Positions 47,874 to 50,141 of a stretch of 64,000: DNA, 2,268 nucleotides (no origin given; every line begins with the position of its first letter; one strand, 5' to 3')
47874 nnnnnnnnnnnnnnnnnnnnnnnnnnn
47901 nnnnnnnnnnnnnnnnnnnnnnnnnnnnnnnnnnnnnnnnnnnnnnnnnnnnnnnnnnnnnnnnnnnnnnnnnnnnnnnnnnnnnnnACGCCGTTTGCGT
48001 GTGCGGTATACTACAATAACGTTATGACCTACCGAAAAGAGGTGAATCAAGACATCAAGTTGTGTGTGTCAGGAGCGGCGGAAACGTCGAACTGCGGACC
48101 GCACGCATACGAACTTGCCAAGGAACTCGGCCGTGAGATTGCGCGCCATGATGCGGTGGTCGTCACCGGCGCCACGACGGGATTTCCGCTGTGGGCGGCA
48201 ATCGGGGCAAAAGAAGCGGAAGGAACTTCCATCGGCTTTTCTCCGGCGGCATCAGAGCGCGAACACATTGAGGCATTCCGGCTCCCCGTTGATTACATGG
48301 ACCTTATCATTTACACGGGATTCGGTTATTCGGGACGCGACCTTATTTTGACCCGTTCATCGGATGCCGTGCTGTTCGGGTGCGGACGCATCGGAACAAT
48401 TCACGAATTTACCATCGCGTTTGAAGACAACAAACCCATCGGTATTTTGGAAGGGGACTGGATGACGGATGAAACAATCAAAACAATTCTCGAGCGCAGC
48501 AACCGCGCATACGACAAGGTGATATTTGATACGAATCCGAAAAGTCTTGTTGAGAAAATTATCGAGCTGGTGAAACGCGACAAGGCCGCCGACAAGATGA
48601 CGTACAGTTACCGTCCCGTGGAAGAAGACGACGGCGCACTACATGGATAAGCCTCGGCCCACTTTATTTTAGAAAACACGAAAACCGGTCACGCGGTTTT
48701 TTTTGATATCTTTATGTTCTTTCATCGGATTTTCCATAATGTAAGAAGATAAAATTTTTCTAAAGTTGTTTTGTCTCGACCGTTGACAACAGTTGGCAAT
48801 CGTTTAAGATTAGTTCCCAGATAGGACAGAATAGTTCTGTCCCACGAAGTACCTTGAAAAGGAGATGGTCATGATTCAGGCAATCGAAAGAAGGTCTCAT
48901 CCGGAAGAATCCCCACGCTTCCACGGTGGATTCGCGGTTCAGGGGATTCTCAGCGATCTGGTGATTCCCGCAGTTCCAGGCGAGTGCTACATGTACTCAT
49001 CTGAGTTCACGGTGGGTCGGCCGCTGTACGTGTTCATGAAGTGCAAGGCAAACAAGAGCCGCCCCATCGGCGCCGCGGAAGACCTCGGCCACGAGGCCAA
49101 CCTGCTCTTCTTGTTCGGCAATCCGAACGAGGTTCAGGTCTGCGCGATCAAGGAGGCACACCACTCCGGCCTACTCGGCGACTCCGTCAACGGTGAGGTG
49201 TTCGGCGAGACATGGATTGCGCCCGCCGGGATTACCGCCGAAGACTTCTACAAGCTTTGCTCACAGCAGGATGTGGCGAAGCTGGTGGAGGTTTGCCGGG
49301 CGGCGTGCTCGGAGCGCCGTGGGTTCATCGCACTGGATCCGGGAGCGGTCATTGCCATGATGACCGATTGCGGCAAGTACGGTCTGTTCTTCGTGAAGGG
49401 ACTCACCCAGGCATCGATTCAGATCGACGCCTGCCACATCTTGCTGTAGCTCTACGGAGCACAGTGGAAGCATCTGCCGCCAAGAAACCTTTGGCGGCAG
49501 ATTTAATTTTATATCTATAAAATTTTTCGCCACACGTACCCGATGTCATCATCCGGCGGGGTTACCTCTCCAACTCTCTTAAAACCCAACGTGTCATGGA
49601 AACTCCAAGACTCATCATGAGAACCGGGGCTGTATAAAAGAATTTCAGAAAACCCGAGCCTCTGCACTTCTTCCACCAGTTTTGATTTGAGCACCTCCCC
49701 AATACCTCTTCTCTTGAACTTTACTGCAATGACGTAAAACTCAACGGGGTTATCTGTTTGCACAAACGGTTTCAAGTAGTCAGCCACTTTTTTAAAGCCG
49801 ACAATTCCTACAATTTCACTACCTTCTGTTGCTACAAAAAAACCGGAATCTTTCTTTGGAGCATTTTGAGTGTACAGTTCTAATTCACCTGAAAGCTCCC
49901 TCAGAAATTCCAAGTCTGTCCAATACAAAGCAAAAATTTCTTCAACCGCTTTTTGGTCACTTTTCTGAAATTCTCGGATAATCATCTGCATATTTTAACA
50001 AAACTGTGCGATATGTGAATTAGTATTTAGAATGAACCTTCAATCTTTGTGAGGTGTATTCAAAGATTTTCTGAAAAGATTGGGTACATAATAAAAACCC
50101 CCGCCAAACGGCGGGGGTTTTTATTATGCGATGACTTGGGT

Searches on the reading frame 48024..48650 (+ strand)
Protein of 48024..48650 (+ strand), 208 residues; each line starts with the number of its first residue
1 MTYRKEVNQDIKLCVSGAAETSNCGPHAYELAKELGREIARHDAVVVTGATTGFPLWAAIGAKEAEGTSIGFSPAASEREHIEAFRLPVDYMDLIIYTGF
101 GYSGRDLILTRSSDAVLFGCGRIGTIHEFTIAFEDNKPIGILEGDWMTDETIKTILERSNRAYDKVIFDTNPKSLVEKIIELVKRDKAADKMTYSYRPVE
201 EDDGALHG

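Call 3: search_protein_families(library=ncbifam, proteins=[window:48024-48650:+], max_evalue=1)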
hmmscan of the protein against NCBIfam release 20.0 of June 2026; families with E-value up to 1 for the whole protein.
window:48024-48650:+ (208 aa): 2 families
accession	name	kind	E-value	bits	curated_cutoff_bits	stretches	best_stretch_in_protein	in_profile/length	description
TIGR00725.1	TIGR00725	hypoth_equivalog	3.3e-19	68.9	106.9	1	18-180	6-159/159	TIGR00725 family protein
TIGR00730.1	TIGR00730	subfamily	4.2e-06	26.6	96.35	1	13-129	3-113/178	TIGR00730 family Rossman fold protein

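Call 4: search_protein_families(library=pfam, proteins=[window:48024-48650:+], max_evalue=1)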
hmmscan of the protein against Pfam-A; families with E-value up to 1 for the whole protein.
window:48024-48650:+ (208 aa): 3 families
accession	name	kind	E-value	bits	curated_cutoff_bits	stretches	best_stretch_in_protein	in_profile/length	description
PF18306.6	LDcluster4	-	1.5e-33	116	26.3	1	13-175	4-150/151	SLOG cluster4 family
PF18185.7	STALD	-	0.13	12.1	24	0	12-53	17-60/211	Sir2- and TIR-associating SLOG family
PF02481.21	DNA_processg_A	-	0.22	11.1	29.6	1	24-72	55-103/212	DNA recombination-mediator protein A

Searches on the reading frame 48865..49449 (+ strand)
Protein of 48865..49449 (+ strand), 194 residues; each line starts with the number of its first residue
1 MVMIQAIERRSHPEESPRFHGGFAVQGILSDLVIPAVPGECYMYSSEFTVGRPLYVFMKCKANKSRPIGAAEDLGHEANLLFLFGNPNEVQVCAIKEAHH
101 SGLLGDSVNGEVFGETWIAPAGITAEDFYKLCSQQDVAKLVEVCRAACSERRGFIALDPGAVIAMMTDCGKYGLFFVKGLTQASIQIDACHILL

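Call 3: search_protein_families(library=ncbifam, proteins=[window:48865-49449:+], max_evalue=1)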
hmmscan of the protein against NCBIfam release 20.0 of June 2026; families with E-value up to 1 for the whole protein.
window:48865-49449:+ (194 aa): 1 family
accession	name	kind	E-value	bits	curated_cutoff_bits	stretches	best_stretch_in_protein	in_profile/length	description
NF011991.0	PRK15447.1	equivalog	0.057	12.8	283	1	125-174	17-65/302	U32 family peptidase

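Call 4: search_protein_families(library=pfam, proteins=[window:48865-49449:+], max_evalue=1)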
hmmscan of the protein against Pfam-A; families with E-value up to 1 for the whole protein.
window:48865-49449:+ (194 aa): 0 families

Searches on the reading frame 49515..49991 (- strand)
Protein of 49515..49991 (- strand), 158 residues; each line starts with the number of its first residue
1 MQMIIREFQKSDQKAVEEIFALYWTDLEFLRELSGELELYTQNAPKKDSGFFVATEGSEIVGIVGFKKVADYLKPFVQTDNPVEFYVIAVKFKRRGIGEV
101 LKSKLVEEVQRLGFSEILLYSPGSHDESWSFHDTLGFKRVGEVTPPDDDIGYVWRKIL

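Call 3: search_protein_families(library=ncbifam, proteins=[window:49515-49991:-], max_evalue=1)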
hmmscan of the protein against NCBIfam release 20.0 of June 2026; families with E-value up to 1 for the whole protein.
window:49515-49991:- (158 aa): 11 families
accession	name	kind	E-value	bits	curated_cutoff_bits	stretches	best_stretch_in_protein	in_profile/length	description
NF002959.0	PRK03624.1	equivalog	1.5e-05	24.7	124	2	88-140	78-132/147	GNAT family acetyltransferase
TIGR03448.1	mycothiol_MshD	equivalog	0.00015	21.2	163.1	1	47-140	197-288/294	mycothiol synthase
NF040504.1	resist_ArsN1b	equivalog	0.00025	20.9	210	1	47-142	46-138/159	arsinothricin resistance N-acetyltransferase ArsN1 family B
NF043067.1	AAC_6p_group_E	equivalog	0.00032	20.6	140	1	10-143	3-133/140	aminoglycoside 6'-N-acetyltransferase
TIGR03103.1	trio_acet_GNAT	equivalog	0.00049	18.7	569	1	36-140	110-215/547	N-acetylglutaminylglutamine synthetase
NF040503.1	resist_ArsN1a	equivalog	0.0007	19.4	170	1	52-141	50-137/159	arsinothricin resistance N-acetyltransferase ArsN1 family A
NF040501.1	resist_ArsN2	equivalog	0.00084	19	125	1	35-141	10-105/133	arsenic resistance N-acetyltransferase ArsN2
NF040502.1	PPT_acetyltrans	equivalog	0.00091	18.9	300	1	50-144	58-149/183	phosphinothricin N-acetyltransferase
NF005840.0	PRK07757.1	equivalog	0.0061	16.5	154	1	50-140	43-121/153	N-acetyltransferase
TIGR01575.1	rimI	equivalog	0.0089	16.2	86.4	1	46-141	29-116/132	ribosomal protein S18-alanine N-acetyltransferase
TIGR03585.1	PseH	equivalog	0.053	13.6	93.1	1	48-141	50-137/156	UDP-4-amino-4,6-dideoxy-N-acetyl-beta-L-altrosamine N-acetyltransferase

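Call 4: search_protein_families(library=pfam, proteins=[window:49515-49991:-], max_evalue=1)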
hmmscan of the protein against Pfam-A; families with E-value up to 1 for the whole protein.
window:49515-49991:- (158 aa): 6 families
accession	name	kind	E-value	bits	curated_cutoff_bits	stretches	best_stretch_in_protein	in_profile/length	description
PF00583.31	Acetyltransf_1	-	9e-09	36.1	20.7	1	17-137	2-116/116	Acetyltransferase (GNAT) family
PF13673.13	Acetyltransf_10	-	2.7e-05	24.6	23.6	1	42-143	24-113/128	Acetyltransferase (GNAT) domain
PF13508.13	Acetyltransf_7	-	0.0015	19.3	27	1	48-138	2-83/84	Acetyltransferase (GNAT) domain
PF08445.16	FR47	-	0.0095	16.3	22.1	1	91-139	32-79/86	FR47-like protein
PF23950.1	MLLE_2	-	0.036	14.4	27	0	101-116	5-20/60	MLLE-related domain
PF13302.13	Acetyltransf_3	-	0.093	13.9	25.4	1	31-138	39-138/138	Acetyltransferase (GNAT) domain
